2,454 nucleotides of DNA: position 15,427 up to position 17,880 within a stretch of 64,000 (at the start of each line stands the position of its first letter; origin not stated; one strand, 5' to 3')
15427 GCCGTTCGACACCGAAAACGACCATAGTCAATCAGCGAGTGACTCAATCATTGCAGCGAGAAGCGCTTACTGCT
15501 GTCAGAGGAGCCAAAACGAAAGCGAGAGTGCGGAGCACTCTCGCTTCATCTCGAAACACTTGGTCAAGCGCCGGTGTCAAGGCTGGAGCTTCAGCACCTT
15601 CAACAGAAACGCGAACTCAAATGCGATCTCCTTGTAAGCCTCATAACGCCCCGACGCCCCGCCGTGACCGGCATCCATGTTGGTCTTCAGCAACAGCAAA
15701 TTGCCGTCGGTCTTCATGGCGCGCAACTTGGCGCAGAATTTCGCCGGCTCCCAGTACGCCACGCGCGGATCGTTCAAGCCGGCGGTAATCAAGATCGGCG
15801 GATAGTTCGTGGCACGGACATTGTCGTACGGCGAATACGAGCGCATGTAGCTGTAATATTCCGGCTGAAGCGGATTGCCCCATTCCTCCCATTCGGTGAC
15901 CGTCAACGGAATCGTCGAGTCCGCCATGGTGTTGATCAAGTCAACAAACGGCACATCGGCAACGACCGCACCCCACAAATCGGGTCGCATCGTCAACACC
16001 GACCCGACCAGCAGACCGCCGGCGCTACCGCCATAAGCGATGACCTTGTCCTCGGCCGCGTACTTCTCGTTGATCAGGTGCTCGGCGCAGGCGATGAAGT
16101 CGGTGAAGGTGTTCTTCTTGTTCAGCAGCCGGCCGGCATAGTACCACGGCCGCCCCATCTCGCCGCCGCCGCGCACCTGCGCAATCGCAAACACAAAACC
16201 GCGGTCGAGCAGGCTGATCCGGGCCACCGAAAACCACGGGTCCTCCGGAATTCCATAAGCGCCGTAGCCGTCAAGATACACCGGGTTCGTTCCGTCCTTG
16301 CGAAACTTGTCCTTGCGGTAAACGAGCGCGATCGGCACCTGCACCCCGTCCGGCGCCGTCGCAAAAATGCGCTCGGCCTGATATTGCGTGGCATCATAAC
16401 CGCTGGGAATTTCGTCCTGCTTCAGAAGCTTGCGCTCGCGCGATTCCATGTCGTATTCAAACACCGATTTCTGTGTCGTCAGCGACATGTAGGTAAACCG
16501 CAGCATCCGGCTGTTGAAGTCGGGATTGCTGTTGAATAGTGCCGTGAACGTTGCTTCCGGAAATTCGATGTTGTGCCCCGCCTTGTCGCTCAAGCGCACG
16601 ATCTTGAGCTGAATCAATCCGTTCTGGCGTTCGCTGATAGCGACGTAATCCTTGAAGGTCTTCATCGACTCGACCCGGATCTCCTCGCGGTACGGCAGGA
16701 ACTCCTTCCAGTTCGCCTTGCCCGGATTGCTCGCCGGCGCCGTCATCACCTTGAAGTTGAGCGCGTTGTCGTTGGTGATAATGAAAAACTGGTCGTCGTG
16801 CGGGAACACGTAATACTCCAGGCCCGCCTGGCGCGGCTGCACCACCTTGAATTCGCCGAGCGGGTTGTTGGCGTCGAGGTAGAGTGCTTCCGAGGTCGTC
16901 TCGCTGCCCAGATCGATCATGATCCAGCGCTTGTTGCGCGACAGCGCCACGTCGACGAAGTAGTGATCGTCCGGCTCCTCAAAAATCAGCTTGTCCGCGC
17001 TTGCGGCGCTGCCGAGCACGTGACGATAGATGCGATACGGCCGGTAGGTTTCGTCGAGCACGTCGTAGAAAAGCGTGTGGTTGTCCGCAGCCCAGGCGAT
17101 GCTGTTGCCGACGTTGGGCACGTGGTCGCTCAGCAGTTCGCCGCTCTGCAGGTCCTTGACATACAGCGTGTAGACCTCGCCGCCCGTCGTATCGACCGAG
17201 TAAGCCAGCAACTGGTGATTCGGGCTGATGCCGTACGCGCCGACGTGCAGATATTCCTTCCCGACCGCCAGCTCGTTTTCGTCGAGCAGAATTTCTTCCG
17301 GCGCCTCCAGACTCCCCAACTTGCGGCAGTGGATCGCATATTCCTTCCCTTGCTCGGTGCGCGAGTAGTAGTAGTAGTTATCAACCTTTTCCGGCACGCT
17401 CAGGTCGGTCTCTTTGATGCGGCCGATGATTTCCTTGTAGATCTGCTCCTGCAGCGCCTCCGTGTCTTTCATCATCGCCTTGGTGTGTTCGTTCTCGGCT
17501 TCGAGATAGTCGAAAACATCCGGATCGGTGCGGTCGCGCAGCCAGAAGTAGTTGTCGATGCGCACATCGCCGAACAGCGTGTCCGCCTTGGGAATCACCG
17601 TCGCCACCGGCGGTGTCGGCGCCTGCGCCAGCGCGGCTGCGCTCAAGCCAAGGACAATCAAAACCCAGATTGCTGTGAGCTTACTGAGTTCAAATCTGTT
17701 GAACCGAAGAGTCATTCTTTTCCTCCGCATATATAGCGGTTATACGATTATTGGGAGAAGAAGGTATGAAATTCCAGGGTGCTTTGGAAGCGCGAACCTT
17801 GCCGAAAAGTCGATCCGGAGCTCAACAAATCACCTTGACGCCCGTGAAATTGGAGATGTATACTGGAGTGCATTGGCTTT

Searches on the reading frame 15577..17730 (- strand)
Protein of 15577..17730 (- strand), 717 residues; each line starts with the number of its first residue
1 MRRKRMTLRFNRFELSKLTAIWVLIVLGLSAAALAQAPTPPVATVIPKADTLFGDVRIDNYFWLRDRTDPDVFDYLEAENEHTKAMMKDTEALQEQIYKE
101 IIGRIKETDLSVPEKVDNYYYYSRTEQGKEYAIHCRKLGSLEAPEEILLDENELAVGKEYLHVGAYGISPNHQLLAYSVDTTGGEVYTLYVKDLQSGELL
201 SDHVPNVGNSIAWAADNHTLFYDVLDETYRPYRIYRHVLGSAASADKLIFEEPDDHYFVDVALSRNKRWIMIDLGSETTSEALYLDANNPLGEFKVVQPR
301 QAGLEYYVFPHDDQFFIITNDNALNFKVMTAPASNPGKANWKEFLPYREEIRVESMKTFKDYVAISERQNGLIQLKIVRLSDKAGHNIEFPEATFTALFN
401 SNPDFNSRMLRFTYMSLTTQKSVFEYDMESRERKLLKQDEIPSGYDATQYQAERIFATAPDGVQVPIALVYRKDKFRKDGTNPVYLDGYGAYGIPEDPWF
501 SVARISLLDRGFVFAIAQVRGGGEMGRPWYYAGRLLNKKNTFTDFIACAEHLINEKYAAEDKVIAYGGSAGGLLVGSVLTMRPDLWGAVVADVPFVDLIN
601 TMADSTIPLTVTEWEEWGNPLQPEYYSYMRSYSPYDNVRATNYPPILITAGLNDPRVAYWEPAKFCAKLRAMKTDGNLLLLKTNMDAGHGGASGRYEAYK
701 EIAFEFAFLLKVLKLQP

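Call 53: search_protein_families(library=pfam, proteins=[window:15577-17730:-], max_evalue=0.001)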
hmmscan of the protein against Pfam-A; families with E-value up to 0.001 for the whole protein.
window:15577-17730:- (717 aa): 2 families
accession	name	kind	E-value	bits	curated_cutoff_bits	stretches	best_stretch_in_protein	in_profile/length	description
PF02897.21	Peptidase_S9_N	-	2.1e-107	359.9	24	1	40-438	1-413/414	Prolyl oligopeptidase, N-terminal beta-propeller domain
PF00326.27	Peptidase_S9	-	5.7e-68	229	22.6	1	499-714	2-211/213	Prolyl oligopeptidase family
